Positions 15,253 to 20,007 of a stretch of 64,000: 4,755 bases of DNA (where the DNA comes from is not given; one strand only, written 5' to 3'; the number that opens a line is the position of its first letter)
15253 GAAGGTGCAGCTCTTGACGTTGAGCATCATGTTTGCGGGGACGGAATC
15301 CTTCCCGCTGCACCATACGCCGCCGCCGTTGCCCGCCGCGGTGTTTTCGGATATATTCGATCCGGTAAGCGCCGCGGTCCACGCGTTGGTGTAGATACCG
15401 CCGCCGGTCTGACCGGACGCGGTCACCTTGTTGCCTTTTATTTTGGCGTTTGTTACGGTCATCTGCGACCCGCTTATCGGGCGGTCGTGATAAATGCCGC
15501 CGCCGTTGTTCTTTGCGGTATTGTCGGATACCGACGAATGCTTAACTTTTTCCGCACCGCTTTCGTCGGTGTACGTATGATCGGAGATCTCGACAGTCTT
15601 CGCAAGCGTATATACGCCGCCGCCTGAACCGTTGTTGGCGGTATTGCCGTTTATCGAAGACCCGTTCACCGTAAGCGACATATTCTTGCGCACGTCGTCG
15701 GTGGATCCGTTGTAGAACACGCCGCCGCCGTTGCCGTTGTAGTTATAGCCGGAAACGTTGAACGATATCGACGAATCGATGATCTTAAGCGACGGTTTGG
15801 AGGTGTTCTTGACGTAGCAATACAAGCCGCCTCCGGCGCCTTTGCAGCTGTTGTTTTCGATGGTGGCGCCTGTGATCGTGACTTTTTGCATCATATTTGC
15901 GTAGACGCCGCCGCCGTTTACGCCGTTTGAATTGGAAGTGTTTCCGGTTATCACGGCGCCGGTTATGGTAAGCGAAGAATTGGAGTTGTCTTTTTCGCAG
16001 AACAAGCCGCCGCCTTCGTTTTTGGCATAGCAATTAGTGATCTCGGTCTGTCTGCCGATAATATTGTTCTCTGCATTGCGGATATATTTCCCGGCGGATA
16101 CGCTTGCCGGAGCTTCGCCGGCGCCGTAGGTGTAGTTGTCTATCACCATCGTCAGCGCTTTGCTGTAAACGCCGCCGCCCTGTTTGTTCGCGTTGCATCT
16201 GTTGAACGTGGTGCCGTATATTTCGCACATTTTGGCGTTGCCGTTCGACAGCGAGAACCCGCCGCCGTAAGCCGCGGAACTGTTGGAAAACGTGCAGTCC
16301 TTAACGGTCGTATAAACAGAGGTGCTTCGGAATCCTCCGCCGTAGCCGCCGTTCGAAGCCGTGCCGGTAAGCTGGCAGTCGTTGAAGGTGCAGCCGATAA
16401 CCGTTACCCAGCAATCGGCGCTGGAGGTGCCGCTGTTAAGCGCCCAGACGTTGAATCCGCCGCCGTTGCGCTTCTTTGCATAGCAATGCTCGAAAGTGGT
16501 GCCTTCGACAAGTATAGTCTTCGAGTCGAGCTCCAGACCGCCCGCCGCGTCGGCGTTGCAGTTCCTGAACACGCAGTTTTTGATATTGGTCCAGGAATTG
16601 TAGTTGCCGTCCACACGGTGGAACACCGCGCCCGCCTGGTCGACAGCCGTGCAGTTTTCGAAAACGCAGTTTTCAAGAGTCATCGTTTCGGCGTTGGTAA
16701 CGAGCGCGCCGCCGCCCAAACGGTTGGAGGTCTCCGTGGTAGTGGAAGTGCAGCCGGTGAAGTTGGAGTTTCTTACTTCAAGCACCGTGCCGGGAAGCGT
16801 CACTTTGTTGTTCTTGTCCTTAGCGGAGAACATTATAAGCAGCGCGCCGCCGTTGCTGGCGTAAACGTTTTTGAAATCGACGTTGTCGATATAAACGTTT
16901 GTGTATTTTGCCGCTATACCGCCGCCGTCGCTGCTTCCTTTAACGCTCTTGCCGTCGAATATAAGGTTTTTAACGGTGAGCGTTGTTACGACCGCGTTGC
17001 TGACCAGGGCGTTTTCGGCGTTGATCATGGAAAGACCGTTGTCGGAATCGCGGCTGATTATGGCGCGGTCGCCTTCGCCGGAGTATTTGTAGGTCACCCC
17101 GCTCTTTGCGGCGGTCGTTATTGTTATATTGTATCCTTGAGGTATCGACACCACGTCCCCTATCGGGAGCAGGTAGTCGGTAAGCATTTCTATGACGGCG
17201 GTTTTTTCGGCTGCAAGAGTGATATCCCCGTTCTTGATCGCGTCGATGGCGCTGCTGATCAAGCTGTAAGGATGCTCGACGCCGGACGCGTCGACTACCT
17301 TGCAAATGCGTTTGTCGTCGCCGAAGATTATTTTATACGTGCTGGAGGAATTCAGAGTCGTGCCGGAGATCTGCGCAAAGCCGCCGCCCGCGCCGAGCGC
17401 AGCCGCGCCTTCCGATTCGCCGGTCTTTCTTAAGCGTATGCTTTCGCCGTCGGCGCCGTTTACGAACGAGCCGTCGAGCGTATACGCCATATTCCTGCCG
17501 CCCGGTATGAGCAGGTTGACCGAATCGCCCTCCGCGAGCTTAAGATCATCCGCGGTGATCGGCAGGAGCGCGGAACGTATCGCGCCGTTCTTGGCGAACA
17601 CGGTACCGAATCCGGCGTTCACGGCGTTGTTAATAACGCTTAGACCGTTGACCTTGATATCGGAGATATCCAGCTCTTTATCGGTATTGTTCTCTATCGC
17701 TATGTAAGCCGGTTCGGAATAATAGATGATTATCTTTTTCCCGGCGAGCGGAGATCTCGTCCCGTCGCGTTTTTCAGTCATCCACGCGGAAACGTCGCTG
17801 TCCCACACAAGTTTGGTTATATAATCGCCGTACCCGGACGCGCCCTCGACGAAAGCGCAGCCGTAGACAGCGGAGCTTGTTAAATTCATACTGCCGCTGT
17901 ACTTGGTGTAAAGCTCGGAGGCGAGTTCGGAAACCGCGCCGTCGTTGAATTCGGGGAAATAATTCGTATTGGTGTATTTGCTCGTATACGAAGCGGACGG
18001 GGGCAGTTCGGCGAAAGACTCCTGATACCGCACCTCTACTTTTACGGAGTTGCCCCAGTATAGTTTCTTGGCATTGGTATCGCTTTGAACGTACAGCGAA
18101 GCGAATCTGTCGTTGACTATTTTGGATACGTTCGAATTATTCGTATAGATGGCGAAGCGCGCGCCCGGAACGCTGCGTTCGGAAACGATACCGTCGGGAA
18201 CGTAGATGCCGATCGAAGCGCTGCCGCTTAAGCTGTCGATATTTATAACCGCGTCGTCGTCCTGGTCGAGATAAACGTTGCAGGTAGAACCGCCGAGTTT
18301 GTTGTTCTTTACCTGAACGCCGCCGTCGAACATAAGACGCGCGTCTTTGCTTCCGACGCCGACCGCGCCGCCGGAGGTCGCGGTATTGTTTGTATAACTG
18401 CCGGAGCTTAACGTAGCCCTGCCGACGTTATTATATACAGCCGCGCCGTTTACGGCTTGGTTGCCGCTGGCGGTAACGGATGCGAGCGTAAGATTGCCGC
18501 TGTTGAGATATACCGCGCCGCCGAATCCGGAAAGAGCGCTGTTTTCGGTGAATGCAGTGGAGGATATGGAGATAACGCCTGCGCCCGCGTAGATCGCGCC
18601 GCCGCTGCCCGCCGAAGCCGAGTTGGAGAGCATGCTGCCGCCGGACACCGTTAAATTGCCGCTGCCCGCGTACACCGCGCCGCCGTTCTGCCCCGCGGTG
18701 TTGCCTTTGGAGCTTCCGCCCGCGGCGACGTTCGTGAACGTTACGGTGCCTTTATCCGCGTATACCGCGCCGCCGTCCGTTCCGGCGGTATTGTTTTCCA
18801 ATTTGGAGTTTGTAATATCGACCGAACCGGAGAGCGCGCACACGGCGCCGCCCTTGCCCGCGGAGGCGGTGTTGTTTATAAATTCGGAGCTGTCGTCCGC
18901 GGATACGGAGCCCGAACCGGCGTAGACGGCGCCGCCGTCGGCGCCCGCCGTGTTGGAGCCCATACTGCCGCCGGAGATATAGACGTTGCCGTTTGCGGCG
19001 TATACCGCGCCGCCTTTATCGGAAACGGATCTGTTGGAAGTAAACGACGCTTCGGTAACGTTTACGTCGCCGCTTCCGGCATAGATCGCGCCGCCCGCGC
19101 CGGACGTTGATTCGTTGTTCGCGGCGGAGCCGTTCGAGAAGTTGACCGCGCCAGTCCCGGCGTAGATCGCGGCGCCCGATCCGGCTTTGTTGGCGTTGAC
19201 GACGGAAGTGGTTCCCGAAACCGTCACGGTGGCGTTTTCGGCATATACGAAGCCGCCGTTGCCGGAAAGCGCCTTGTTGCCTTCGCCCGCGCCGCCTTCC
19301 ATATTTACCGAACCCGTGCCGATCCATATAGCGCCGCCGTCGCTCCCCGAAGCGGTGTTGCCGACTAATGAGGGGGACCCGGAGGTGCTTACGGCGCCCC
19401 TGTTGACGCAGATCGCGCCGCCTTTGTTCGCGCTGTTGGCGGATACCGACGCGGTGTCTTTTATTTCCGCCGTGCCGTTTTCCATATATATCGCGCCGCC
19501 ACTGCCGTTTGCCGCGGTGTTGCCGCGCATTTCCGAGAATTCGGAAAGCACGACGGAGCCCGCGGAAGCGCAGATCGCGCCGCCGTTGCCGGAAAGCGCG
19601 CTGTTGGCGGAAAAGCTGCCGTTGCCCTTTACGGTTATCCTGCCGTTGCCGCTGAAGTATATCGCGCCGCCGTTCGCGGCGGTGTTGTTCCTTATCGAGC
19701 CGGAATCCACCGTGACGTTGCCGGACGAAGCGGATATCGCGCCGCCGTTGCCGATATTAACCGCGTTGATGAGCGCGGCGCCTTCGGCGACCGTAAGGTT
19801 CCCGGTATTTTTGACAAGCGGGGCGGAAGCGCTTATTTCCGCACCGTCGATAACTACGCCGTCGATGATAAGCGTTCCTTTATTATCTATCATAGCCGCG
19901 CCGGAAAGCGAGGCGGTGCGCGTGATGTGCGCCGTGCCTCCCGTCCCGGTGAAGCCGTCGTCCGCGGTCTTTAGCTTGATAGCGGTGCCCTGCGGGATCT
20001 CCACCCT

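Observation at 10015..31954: Candidate new surface system: a minor-pilin operon running into a 4,945-aa Sec-secreted beta-helix protein (fimU-pilVWX-pilY1-like layout in a sporulating Firmicute)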

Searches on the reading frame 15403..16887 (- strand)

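Call 21: search_protein_families(library=pfam, proteins=[window:15403-16887:-], max_evalue=0.5)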
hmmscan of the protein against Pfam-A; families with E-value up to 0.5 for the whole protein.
window:15403-16887:- (495 aa): 1 family
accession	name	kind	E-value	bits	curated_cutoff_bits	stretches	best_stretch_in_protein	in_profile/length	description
PF02415.23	Chlam_PMP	-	0.081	13.7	20.6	2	452-466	3-17/19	Chlamydia polymorphic membrane protein (Chlamydia_PMP) repeat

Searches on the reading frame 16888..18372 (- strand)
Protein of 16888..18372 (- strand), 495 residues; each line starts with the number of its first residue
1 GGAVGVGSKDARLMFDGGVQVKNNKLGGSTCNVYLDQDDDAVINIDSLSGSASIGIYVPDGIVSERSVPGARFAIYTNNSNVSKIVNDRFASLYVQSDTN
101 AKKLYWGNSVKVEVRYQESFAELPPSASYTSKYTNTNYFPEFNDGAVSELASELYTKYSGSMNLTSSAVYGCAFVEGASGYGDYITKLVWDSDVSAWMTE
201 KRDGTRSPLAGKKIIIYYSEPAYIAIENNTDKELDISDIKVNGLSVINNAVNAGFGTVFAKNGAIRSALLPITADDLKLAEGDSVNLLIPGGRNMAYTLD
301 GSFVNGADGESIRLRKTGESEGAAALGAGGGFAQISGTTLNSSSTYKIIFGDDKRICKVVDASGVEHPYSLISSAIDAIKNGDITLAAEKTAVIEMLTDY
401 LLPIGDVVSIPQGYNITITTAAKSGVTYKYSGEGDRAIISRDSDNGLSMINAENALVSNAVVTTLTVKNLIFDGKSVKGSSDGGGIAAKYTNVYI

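Call 21: search_protein_families(library=pfam, proteins=[window:16888-18372:-], max_evalue=0.5)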
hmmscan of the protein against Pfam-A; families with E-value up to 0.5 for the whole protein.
window:16888-18372:- (495 aa): 1 family
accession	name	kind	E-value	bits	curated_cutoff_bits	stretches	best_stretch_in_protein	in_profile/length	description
PF00932.25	LTD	-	0.093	13.6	34.3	1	217-316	13-96/109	Lamin Tail Domain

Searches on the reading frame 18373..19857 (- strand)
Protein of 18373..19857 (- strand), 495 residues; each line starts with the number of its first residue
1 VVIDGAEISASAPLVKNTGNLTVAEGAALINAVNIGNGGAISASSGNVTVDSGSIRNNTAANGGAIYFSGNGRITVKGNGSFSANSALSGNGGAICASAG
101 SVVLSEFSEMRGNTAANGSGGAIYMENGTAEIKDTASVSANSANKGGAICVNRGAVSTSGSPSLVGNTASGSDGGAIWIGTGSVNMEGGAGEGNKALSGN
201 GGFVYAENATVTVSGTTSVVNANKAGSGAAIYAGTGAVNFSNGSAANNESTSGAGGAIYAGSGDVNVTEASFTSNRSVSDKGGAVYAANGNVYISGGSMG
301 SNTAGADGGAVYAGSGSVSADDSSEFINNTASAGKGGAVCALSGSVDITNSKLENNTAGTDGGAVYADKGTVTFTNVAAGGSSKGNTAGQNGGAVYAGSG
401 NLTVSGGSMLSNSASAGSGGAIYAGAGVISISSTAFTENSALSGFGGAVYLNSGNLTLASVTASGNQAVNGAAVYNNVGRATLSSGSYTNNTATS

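Call 21: search_protein_families(library=pfam, proteins=[window:18373-19857:-], max_evalue=0.5)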
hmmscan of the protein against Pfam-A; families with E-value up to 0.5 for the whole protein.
window:18373-19857:- (495 aa): 1 family
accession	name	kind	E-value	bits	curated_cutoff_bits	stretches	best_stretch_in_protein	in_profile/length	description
PF02415.23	Chlam_PMP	-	2.2e-16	58.6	20.6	4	324-341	2-18/19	Chlamydia polymorphic membrane protein (Chlamydia_PMP) repeat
